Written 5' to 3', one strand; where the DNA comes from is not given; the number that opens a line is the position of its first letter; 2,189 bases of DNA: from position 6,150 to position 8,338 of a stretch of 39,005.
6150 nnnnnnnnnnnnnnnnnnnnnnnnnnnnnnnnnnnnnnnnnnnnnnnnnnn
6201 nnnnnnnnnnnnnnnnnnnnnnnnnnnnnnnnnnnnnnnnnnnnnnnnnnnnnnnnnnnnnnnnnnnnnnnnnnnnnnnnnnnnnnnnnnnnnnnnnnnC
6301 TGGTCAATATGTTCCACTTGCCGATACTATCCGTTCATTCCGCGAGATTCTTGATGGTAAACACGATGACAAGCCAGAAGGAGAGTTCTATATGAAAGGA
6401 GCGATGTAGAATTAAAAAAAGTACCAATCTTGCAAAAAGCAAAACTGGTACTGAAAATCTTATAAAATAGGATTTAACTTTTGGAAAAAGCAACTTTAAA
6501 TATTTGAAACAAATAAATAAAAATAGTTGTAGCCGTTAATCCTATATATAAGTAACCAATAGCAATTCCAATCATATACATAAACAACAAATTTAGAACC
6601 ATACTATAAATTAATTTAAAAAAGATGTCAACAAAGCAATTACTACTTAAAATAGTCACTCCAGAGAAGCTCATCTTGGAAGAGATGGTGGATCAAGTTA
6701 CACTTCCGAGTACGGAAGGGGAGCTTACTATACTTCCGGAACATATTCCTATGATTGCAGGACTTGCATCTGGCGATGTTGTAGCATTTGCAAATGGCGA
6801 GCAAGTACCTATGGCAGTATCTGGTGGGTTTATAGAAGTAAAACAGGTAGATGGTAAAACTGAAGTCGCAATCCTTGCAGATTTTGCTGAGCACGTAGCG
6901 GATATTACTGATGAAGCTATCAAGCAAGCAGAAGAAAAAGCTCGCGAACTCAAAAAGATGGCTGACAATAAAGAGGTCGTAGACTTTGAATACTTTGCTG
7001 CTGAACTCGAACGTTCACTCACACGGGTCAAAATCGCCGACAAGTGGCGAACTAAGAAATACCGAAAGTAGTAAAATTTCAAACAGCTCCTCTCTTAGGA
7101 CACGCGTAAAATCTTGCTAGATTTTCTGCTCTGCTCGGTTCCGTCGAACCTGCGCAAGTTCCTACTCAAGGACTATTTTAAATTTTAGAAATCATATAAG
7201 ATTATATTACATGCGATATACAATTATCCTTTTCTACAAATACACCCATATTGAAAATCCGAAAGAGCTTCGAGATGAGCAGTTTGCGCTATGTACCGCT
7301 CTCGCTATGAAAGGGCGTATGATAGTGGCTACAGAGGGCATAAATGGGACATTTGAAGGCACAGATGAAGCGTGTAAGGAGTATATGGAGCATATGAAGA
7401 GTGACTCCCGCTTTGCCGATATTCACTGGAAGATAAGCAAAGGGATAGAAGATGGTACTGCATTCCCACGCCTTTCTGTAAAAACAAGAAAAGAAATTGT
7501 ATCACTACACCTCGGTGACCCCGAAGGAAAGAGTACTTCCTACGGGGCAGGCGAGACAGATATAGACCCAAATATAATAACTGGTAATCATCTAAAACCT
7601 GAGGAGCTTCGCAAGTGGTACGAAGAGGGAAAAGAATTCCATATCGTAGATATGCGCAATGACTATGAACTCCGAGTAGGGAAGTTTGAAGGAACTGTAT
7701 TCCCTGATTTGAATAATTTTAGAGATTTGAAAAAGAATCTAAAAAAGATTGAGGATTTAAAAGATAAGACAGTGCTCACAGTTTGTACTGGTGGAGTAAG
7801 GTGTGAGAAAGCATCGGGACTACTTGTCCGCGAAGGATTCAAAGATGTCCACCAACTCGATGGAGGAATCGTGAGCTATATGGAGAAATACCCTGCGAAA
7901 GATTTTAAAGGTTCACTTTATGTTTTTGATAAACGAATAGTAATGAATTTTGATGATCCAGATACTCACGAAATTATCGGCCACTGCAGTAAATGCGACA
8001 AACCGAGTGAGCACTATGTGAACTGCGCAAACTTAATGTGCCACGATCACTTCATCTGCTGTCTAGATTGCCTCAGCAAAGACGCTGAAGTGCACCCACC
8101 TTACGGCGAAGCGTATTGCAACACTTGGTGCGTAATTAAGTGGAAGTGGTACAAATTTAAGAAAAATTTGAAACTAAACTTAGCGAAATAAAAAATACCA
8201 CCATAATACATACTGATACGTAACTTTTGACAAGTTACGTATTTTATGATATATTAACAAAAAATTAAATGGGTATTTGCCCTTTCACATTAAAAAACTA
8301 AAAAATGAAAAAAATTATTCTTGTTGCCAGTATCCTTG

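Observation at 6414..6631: Complete antisense transcription unit hidden in the unusually long atpD-atpC spacer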

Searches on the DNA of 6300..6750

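Call 7: search_rna_families(source=window, start=6300, end=6750, threshold=evalue, max_evalue=10)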
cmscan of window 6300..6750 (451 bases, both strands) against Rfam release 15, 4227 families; matches with E-value up to 10: 5.
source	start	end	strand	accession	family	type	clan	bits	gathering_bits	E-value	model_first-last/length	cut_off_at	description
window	6416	6456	-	RF00245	mir-19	Gene; miRNA;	CL00110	15.2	50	4.9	1-79/79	no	mir-19 microRNA precursor family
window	6349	6456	+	RF01185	snR75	Gene; snRNA; snoRNA; CD-box;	CL00045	14.8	40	1.1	1-88/88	no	Small nucleolar RNA snR75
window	6420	6452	-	RF01459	rliE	Gene; sRNA;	-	13.6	90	9.8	147-179/222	no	Listeria sRNA rliE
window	6359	6464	+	RF01177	snR67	Gene; snRNA; snoRNA; CD-box;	CL00053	12.4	55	5.6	1-83/83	no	Small nucleolar RNA snR67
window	6591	6679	-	RF01185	snR75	Gene; snRNA; snoRNA; CD-box;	CL00045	11.8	40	6.1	1-88/88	no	Small nucleolar RNA snR75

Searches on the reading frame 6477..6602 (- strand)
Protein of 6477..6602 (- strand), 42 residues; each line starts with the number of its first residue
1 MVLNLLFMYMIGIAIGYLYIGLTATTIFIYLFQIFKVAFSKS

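Call 19: find_homologous_proteins(query=window:6477-6602:-, max_evalue=10)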
Query seq(42 aa) (42 aa): 1 proteins with E <= 10 among 1 candidates.
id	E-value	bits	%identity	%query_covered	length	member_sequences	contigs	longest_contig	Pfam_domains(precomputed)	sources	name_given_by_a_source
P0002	1.1e-12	64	100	83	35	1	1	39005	-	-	-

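Call 49: search_protein_families(library=pfam, max_evalue=10, proteins=[window:6477-6581:-])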
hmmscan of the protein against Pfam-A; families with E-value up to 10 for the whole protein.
seq(35 aa): 0 families

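Call 69: search_protein_families(library=ncbifam, max_evalue=10, proteins=[window:6477-6581:-])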
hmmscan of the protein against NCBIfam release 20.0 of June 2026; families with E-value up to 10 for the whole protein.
seq(35 aa): 0 families

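Call 70: search_protein_families(library=phrogs, max_evalue=1, proteins=[window:6477-6581:-])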
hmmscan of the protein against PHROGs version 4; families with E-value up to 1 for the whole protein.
seq(35 aa): 1 family
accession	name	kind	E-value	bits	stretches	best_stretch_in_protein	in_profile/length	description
phrog_16966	-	unknown function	0.71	10.5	1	6-24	11-29/38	-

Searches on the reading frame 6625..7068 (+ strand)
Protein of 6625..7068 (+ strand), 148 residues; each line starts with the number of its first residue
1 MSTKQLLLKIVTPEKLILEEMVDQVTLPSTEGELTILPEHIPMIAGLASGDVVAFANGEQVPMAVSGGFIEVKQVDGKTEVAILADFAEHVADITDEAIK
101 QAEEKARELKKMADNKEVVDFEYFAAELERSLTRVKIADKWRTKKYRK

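Call 18: find_related_loci(query=window:6625-7068:+, collection=genome_contigs, flank=2500)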
Query window:6625-7068:+ (148 aa) in genome_contigs; peptide patterns used: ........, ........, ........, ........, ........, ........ (x = any residue, [..] = any of these).
329 stretches matched a pattern; 219 encode a relative of the query (tblastn E <= 1e-3); the best 80 are kept; 80 distinct loci.
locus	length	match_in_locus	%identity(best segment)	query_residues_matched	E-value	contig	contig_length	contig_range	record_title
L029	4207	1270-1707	90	3-148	2e-84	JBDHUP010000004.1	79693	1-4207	MAG: Candidatus Paceibacteria bacterium isolate AS-MESO-3CA.90 NODE_1180_length_79693_cov_4.718273, whole genome shotgun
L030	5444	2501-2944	87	1-148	7e-84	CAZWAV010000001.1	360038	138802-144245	MAG TPA_asm: uncultured Candidatus Saccharibacteria bacterium isolate SRP170004_co1_259 genome assembly, contig: NODE_21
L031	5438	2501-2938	85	3-148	6e-80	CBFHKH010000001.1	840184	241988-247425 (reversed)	MAG: Minisyncoccia bacterium isolate AGTU_16_bin_21_orig genome assembly, contig: AGTU_16_bin_21_orig_AGTU_16_c_00000000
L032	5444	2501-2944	82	1-148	3e-78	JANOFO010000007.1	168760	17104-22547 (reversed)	MAG: Candidatus Paceibacterota bacterium isolate SOY_64_metabat_47 SOY_64_k141_3364227, whole genome shotgun sequence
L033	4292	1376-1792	83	10-148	7e-76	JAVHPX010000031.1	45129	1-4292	MAG: Candidatus Paceibacterota bacterium isolate WB01no19_32_21 NODE_324_length_45129_cov_12.949283, whole genome shotgu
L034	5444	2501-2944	75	1-148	4e-73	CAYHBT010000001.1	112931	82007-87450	MAG TPA_asm: uncultured Candidatus Saccharibacteria bacterium isolate ERP119702_co2_98 genome assembly, contig: NODE_43_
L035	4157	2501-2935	75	4-148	5e-72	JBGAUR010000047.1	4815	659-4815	MAG: Candidatus Paceibacteria bacterium isolate MAG_AAO_AS.83 AAOAS-83_NODE_47_length_4815_cov_3.608274, whole genome sh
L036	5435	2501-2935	74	4-148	5e-72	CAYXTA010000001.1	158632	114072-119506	MAG TPA_asm: uncultured Candidatus Saccharibacteria bacterium isolate ERP123247_co1_13 genome assembly, contig: NODE_40_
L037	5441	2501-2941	75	2-148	1e-71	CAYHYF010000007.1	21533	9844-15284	MAG TPA_asm: uncultured Candidatus Saccharibacteria bacterium isolate ERP119705_co17_297 genome assembly, contig: NODE_2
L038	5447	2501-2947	74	1-148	5e-72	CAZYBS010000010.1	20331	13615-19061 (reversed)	MAG TPA_asm: uncultured Candidatus Saccharibacteria bacterium isolate SRP178908_co1_81 genome assembly, contig: NODE_166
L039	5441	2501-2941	74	3-148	2e-71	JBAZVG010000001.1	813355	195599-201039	MAG: Candidatus Paceibacterota bacterium isolate SO_2017_GW1_247 NODE_39_length_813355_cov_12.896873_OW334_2017, whole g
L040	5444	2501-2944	73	1-148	2e-71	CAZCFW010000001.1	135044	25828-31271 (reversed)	MAG TPA_asm: uncultured Candidatus Saccharibacteria bacterium isolate SRP286056_co3_59 genome assembly, contig: NODE_26_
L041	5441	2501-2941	77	3-148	2e-71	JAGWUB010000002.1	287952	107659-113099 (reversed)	MAG: Patescibacteria group bacterium isolate REEB387 contig-150_7, whole genome shotgun sequence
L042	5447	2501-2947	71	1-148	4e-71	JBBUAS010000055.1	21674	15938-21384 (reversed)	MAG: Patescibacteria group bacterium isolate H43-bin109_1 H43_bin109_1_000000000055, whole genome shotgun sequence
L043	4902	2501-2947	72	1-148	3e-71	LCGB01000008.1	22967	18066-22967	MAG: Candidatus Nomurabacteria bacterium GW2011_GWB1_43_19 UV85_C0008, whole genome shotgun sequence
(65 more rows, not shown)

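Call 60: search_protein_families(library=pfam, proteins=[window:6625-7068:+])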
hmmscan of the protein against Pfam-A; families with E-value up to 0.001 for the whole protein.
window:6625-7068:+ (148 aa): 1 family
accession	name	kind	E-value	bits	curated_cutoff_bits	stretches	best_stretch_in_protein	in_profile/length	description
PF02823.21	ATP-synt_DE_N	-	4.7e-21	75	27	1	8-88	3-80/80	ATP synthase, Delta/Epsilon chain, beta-sandwich domain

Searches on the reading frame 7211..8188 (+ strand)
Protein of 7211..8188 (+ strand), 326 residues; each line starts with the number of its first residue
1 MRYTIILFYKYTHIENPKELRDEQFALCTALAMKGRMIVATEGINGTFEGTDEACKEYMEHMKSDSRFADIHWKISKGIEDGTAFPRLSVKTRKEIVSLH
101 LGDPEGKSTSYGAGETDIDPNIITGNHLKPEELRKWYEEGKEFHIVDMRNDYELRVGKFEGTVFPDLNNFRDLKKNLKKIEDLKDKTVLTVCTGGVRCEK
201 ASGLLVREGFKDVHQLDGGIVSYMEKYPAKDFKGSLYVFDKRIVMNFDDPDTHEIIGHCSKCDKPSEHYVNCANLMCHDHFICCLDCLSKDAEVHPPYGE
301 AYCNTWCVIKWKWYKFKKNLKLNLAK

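Call 60: search_protein_families(library=pfam, proteins=[window:7211-8188:+])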
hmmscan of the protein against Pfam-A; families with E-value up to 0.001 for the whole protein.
window:7211-8188:+ (326 aa): 3 families
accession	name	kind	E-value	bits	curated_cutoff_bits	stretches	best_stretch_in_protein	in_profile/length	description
PF17773.7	UPF0176_N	-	2.6e-26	92.3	26.2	1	3-96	1-92/92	UPF0176 acylphosphatase like domain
PF12368.13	Rhodanese_C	-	3.9e-16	59.5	26.9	1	233-293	1-59/66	Rhodanase C-terminal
PF00581.25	Rhodanese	-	4.1e-10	40.4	22.2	1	130-225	2-101/102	Rhodanese-like domain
